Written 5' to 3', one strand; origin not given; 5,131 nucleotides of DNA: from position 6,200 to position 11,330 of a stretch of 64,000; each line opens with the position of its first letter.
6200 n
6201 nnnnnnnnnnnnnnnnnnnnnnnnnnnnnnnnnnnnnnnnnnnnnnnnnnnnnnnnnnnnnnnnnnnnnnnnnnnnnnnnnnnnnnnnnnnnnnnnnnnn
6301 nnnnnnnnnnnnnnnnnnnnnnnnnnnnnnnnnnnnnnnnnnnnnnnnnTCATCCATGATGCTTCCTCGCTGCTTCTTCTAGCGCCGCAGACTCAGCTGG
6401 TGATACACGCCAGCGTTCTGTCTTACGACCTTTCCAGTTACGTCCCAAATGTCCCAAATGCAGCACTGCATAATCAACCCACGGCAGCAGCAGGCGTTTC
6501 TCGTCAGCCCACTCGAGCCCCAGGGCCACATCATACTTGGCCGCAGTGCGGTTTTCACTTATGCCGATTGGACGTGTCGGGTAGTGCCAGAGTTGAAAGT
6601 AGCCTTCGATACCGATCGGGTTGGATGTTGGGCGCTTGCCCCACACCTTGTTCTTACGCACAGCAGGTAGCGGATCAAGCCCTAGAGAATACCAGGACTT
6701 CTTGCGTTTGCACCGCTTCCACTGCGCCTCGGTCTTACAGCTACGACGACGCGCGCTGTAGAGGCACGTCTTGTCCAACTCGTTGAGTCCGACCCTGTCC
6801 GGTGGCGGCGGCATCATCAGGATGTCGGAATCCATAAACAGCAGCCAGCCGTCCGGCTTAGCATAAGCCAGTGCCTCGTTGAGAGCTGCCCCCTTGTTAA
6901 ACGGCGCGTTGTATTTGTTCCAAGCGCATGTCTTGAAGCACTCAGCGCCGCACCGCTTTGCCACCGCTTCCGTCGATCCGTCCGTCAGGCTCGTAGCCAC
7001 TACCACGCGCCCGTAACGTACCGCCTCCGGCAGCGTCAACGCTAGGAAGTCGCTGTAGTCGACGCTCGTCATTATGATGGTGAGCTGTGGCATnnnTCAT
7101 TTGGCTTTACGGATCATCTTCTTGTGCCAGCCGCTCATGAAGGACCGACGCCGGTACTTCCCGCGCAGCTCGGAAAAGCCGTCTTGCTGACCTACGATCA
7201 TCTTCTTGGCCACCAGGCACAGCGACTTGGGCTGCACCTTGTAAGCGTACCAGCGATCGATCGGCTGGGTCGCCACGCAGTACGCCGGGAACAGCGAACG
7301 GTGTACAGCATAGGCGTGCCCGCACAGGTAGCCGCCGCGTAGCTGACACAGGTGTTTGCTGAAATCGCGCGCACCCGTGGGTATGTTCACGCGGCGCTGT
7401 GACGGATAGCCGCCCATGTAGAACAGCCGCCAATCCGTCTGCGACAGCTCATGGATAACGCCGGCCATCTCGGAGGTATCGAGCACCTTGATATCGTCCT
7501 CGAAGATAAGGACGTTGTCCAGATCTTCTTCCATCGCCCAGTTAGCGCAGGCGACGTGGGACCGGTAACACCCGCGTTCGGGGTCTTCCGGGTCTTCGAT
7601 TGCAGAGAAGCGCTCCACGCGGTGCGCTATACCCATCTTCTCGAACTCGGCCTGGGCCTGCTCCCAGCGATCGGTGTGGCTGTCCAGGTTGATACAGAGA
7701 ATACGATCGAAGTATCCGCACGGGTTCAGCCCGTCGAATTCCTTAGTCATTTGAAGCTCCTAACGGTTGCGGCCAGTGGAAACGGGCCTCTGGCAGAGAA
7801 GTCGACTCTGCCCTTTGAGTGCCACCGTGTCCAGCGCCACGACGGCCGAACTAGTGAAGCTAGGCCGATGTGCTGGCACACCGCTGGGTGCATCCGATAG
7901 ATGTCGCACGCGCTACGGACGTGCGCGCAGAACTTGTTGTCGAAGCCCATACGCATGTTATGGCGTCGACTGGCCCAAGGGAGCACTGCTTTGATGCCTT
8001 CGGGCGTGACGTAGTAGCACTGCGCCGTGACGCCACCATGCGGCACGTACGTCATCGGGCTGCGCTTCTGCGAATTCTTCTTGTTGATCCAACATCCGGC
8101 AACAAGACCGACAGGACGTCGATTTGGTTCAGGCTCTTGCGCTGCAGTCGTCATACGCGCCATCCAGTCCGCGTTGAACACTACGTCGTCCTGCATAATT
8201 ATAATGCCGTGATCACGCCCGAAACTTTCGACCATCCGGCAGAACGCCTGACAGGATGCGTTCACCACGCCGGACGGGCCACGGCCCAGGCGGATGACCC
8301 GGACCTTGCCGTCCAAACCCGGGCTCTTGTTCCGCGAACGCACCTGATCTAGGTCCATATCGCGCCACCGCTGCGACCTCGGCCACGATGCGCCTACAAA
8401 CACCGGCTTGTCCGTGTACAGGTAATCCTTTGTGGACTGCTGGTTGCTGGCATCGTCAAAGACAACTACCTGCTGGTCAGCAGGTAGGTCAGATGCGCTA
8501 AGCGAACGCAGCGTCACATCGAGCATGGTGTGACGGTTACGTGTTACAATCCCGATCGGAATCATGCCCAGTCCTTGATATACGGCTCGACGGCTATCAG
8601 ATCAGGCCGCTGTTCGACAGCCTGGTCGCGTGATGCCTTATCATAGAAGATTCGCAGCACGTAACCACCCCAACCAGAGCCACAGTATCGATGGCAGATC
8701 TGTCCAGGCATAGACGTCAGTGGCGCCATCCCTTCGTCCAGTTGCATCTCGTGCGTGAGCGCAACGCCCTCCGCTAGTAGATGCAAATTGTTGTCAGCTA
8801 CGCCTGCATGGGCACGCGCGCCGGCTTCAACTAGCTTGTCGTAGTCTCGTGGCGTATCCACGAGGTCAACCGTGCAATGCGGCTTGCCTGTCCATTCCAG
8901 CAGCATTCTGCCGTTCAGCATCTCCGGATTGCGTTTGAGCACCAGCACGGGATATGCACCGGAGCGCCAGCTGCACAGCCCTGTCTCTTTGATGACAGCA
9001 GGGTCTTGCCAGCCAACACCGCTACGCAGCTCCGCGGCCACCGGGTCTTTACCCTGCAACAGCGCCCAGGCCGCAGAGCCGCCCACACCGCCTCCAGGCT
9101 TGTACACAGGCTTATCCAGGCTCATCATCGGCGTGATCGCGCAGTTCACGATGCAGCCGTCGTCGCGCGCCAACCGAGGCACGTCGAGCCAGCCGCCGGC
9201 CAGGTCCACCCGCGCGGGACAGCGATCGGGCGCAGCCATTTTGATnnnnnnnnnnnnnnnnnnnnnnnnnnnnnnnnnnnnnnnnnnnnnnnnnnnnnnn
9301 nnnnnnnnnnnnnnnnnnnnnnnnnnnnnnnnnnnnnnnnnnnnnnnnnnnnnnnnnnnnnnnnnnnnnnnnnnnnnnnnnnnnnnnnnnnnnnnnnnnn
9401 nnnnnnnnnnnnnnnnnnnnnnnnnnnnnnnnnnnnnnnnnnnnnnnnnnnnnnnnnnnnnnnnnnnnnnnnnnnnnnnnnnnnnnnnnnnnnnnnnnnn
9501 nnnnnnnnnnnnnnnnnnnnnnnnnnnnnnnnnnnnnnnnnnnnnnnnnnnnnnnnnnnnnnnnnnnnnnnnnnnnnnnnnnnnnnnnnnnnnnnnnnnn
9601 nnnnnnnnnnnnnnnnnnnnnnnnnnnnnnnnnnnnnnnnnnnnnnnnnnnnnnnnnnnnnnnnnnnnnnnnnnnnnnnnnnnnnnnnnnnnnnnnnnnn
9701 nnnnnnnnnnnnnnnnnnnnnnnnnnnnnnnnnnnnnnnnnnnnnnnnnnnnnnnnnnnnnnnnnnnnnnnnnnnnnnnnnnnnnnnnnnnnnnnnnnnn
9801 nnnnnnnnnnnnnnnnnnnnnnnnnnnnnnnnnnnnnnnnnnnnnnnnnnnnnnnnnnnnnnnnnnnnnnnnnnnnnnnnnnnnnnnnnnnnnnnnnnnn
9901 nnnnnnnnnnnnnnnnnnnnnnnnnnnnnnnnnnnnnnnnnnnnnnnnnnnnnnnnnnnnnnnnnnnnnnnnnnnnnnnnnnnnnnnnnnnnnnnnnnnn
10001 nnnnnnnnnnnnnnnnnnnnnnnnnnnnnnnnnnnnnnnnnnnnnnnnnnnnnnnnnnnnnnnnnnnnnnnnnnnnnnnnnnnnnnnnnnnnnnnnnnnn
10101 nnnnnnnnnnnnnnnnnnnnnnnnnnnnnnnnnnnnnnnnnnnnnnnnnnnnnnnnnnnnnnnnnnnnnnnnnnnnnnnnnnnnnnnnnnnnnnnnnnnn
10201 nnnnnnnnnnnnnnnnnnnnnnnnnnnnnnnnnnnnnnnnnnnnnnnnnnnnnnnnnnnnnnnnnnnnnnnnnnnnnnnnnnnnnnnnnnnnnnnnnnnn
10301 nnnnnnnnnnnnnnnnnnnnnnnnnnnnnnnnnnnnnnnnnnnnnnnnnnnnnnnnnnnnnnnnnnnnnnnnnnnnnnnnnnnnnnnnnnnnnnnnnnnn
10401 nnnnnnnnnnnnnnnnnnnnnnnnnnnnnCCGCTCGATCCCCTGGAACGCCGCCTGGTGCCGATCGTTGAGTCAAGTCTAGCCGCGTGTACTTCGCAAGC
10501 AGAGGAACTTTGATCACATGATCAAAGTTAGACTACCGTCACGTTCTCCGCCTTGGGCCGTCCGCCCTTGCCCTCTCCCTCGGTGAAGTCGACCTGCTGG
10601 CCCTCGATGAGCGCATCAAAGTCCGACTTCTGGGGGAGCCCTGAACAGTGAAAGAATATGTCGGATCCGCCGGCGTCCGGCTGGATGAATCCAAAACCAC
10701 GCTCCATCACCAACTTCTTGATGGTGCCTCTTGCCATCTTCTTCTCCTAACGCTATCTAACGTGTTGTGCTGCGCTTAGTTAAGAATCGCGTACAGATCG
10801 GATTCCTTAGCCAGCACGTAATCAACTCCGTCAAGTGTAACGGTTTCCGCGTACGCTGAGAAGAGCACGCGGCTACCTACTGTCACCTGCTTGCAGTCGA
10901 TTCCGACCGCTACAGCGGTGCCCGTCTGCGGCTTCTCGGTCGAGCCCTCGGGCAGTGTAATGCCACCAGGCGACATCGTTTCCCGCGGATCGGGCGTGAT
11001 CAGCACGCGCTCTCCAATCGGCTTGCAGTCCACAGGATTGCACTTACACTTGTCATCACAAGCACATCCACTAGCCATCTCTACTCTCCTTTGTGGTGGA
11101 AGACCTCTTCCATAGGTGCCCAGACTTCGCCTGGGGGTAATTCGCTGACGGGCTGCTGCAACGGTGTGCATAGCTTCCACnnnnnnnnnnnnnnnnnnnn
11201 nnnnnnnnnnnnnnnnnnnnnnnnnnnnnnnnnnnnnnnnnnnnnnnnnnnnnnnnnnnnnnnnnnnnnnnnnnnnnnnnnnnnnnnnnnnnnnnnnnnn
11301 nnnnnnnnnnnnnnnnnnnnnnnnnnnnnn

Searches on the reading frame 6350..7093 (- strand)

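Call 3: search_protein_families(library=pfam, proteins=[window:6350-7093:-], max_evalue=0.01)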
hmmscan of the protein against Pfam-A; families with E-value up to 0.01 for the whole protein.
window:6350-7093:- (247 aa): 1 family
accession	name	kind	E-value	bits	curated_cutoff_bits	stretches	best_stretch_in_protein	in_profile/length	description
PF00535.33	Glycos_transf_2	-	0.00014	22.3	23.3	1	65-130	64-130/168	Glycosyl transferase family 2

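Call 70: search_protein_families(library=pfam, proteins=[window:6350-7093:-], max_evalue=1)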
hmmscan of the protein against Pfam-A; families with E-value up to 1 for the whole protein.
window:6350-7093:- (247 aa): 2 families
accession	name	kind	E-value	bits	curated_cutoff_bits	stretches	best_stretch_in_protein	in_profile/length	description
PF00535.33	Glycos_transf_2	-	0.00014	22.3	23.3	1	65-130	64-130/168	Glycosyl transferase family 2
PF13641.12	Glyco_tranf_2_3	-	0.043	14.3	27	1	2-95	1-101/230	Glycosyltransferase like family 2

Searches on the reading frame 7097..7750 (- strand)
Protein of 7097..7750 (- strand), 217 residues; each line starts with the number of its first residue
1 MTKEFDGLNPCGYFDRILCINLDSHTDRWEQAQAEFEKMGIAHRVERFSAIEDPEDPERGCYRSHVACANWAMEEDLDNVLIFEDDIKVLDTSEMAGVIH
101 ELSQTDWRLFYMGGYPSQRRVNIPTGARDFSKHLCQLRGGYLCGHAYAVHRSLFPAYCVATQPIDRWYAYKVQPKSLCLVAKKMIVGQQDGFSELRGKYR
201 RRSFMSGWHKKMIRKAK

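Call 3: search_protein_families(library=pfam, proteins=[window:7097-7750:-], max_evalue=0.01)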
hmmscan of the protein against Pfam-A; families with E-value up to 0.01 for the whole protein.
window:7097-7750:- (217 aa): 1 family
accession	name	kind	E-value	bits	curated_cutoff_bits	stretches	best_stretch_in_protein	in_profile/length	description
PF01755.23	Glyco_transf_25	-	2.4e-09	37.8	24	1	57-92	66-101/199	Glycosyltransferase family 25 (LPS biosynthesis protein)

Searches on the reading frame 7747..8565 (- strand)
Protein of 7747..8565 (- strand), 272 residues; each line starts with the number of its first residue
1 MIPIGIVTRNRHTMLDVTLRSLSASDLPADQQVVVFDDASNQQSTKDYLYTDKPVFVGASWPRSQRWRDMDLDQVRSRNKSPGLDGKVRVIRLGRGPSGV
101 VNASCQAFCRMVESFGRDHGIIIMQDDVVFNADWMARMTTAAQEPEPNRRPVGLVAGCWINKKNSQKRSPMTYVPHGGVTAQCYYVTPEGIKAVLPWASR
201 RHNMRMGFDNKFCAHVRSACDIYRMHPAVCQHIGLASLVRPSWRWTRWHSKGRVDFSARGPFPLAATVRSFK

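Call 3: search_protein_families(library=pfam, proteins=[window:7747-8565:-], max_evalue=0.01)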
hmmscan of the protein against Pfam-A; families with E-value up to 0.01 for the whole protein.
window:7747-8565:- (272 aa): 1 family
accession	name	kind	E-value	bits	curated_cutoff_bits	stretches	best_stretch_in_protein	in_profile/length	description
PF00535.33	Glycos_transf_2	-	0.0013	19.2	23.3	0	4-48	2-44/168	Glycosyl transferase family 2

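Call 70: search_protein_families(library=pfam, proteins=[window:7747-8565:-], max_evalue=1)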
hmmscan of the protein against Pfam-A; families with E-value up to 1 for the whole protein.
window:7747-8565:- (272 aa): 1 family
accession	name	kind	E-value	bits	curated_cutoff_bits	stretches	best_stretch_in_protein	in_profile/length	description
PF00535.33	Glycos_transf_2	-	0.0013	19.2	23.3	1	4-48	2-44/168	Glycosyl transferase family 2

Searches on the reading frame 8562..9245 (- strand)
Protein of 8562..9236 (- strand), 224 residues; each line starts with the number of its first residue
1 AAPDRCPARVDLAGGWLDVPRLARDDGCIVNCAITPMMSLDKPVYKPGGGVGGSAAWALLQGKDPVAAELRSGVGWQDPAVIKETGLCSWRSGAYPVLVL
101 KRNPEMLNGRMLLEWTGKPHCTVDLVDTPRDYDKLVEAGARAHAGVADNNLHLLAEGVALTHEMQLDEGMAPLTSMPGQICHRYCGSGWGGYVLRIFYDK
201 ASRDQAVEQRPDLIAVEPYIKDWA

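Call 54: search_solved_structures(query=A4, max_evalue=10, show_alignments=4)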
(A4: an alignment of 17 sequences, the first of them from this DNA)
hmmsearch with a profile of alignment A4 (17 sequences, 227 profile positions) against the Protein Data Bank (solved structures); distinct sequences matched with E-value up to 10: 12.
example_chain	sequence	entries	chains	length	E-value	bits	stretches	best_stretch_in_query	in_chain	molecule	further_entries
2hfs_A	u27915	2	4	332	0.00031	23.3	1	125-213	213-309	Mevalonate kinase, putative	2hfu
9iip_A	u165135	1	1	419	0.0019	20.8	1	8-37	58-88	L-fucokinase/L-fucose-1-P guanylyltransferase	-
5yys_A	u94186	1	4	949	0.006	19.1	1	8-37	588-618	L-fucokinase, L-fucose-1-P guanylyltransferase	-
9iit_A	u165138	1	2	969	0.0062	19.1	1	8-37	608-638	L-fucokinase/L-fucose-1-P guanylyltransferase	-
3k85_A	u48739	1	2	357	0.0088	18.6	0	108-210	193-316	D-glycero-D-manno-heptose 1-phosphate kinase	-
4usm_A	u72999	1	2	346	0.035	16.7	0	7-37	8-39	PUTATIVE SUGAR KINASE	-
4usk_A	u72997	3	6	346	0.036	16.6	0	7-37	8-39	PUTATIVE SUGAR KINASE | SUGAR KINASE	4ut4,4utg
4n3o_A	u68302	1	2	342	0.051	16.1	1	6-41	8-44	Putative D-glycero-D-manno-heptose 7-phosphate kinase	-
7w1m_D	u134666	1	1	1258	0.98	11.9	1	99-177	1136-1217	Cohesin subunit SA-1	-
6wg3_D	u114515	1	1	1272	1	11.9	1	99-177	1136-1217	Cohesin subunit SA-1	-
8z9b_B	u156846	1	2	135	1.5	11.3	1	17-60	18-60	Low molecular weight antigen MTB12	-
6agb_D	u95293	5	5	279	2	10.9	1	125-180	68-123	RNases MRP/P 32.9 kDa subunit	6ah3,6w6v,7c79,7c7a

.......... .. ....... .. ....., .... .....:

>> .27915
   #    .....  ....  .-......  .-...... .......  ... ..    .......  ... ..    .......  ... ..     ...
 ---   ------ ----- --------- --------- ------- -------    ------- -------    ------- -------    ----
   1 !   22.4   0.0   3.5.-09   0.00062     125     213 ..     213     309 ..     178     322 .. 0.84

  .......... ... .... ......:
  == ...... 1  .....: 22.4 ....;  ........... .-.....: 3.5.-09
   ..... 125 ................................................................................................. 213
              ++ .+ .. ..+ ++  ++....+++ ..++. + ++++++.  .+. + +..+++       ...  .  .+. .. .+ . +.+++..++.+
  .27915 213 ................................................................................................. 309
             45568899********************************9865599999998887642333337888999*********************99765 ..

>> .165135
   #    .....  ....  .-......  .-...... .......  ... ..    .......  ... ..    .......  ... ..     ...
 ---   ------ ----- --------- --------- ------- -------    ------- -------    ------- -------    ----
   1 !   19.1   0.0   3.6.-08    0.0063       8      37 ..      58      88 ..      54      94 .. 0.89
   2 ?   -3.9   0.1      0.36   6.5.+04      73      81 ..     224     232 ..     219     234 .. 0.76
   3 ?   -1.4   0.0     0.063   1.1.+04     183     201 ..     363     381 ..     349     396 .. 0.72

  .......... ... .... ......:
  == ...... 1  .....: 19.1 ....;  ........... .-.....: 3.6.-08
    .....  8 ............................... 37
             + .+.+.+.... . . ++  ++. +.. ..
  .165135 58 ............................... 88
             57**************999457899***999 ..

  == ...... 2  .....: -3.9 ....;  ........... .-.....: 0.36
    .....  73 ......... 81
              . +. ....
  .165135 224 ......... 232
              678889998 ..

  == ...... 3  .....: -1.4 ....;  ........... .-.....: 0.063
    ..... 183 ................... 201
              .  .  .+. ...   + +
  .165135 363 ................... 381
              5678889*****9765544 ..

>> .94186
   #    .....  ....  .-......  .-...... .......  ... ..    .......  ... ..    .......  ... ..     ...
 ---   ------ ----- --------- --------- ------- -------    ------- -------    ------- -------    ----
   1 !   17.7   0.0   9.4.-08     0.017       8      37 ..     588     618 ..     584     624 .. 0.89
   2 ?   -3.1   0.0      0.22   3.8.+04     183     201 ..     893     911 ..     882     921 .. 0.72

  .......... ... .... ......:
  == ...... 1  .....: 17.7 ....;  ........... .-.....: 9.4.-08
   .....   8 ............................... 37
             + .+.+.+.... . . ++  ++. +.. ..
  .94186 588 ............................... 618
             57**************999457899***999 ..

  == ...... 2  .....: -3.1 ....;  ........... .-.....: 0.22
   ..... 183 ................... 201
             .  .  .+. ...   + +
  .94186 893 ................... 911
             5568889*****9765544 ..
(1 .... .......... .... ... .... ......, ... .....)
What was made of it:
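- On GHMP kinase superfamily: Motif III aligns with FKP 'GAGGGGY' (call 54)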

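Call 55: predict_structure(alignment_id=A3)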
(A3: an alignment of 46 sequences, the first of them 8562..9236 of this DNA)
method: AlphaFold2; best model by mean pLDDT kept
length: 224 residues; sequences in the alignment: 46
mean_pLDDT: 91.3   pTM: 0.89
mean pLDDT of the five models: 91.3, 90.9, 90.4, 89.4, 88.8
residues with pLDDT >= 90: 156; 70-90: 63; 50-70: 4; < 50: 1
segments of 3 or more residues with pLDDT < 50: none
pLDDT, mean of each block of 10 residues (from residue 1): 90 91 94 95 87 85 87 76 91 91 97 92 83 97 98 98 93 96 84 97 98 96 67
secondary structure, 60 per line:
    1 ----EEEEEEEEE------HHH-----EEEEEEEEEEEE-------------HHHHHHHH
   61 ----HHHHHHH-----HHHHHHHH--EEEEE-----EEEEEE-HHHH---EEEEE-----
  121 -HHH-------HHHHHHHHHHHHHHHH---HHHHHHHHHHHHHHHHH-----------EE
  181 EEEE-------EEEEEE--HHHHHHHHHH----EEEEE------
elements in order: E5-13 E28-39 H53-60 H65-71 H77-84 E87-91 E97-102 H104-107 E111-115 H132-147 H151-167 E179-184 E192-197 H200-209 E214-218

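Call 64: search_protein_representatives(protein=window:8562-9236:-)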
Query: 224 residues. Proteins with E-value up to 0.001 (for the whole library): 214; up to 1e-10: 138; up to 1e-30: 74. The best 150 are listed.
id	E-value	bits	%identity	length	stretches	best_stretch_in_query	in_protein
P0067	7.7e-70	251.6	55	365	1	3-223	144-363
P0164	1.8e-65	237.3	53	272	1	3-221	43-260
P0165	5.0e-65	235.8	52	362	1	2-223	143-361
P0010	1.0e-62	228.3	50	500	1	2-222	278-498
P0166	7.5e-62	225.4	50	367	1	6-222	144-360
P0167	2.0e-60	220.8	53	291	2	2-148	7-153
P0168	2.0e-59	217.5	48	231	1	6-221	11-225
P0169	3.3e-59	216.8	44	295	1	3-222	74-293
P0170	2.6e-57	210.5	52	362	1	2-220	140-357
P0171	1.1e-56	208.5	46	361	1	6-222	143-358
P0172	1.3e-56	208.2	49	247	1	5-221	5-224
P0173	6.4e-56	206.0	50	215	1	17-223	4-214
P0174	3.3e-55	203.7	45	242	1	4-221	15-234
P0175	3.5e-55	203.6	48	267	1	5-221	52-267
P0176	7.7e-55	202.5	48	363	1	1-221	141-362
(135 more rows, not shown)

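Call 79: fold_search(model_id=the predicted structure, library=viral)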
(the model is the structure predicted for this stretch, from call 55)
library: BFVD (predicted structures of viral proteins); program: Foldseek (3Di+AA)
matches with E <= 10: 78; with E <= 0.001: 0
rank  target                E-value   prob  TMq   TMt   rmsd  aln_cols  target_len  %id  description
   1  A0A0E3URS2            2.4e-01  0.11  0.14  0.10  11.8       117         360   11  J domain protein [Lambdina fiscellaria nucleopolyhedrovirus]
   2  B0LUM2                4.5e-01  0.10  0.18  0.14  12.3       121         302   14  Baculovirus J domain protein [Spodoptera litura multicapsid nucleopolyhedrovirus]
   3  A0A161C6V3            7.1e-01  0.16  0.19  0.16   9.9       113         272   13  BJDP [Urbanus proteus nucleopolyhedrovirus]
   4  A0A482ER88            7.5e-01  0.13  0.19  0.19   9.2       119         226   12  RRM domain-containing protein [Helicoverpa armigera nucleopolyhedrovirus]
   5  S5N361                8.0e-01  0.14  0.21  0.12  11.5       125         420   16  J-domain protein [Hemileuca sp. nucleopolyhedrovirus]
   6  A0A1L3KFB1            9.1e-01  0.03  0.13  0.04  15.0       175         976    9  (no name in the UniProt tables at hand)
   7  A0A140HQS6            1.1e+00  0.09  0.19  0.16  10.8       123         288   18  BJDP [Lymantria dispar multicapsid nuclear polyhedrosis virus]
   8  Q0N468                1.1e+00  0.08  0.16  0.11  12.0       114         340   12  BJDP [Clanis bilineata nucleopolyhedrovirus]
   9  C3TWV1                1.2e+00  0.06  0.15  0.09  12.2       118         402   14  Djbp [Euproctis pseudoconspersa nucleopolyhedrovirus]
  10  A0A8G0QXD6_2          1.3e+00  0.02  0.14  0.05  13.8       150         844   10  Polyprotein (Fragment) [Hepeviridae sp.]
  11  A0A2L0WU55            1.4e+00  0.09  0.19  0.14   9.5       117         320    9  Djbp [Oxyplax ochracea nucleopolyhedrovirus]
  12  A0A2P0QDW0            1.4e+00  0.02  0.12  0.17  16.3       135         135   12  Uncharacterized protein [Salmonella phage BSP101]
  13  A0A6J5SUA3            1.5e+00  0.02  0.13  0.20  13.5       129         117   14  Uncharacterized protein [uncultured Caudovirales phage]
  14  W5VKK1                1.7e+00  0.06  0.15  0.09  11.3       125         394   12  BJDP [Buzura suppressaria nuclear polyhedrosis virus]
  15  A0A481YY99            2.2e+00  0.01  0.14  0.14  21.4       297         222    8  RNA recognition motif protein [Marseillevirus LCMAC202]
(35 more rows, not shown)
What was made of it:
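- Tried and rejected: BFVD viral structures, with the kinase-domain model: nothing at E <= 0.001 (call 79).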

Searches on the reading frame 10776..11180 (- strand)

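Call 34: search_protein_families(library=pfam, proteins=[window:10776-11180:-], max_evalue=0.01)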
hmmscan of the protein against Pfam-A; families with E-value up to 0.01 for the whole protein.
window:10776-11180:- (134 aa): 1 family
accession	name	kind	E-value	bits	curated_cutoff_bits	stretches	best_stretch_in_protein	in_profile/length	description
PF00166.26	Cpn10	-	9.3e-16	58.1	21.1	1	53-132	3-92/93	Chaperonin 10 Kd subunit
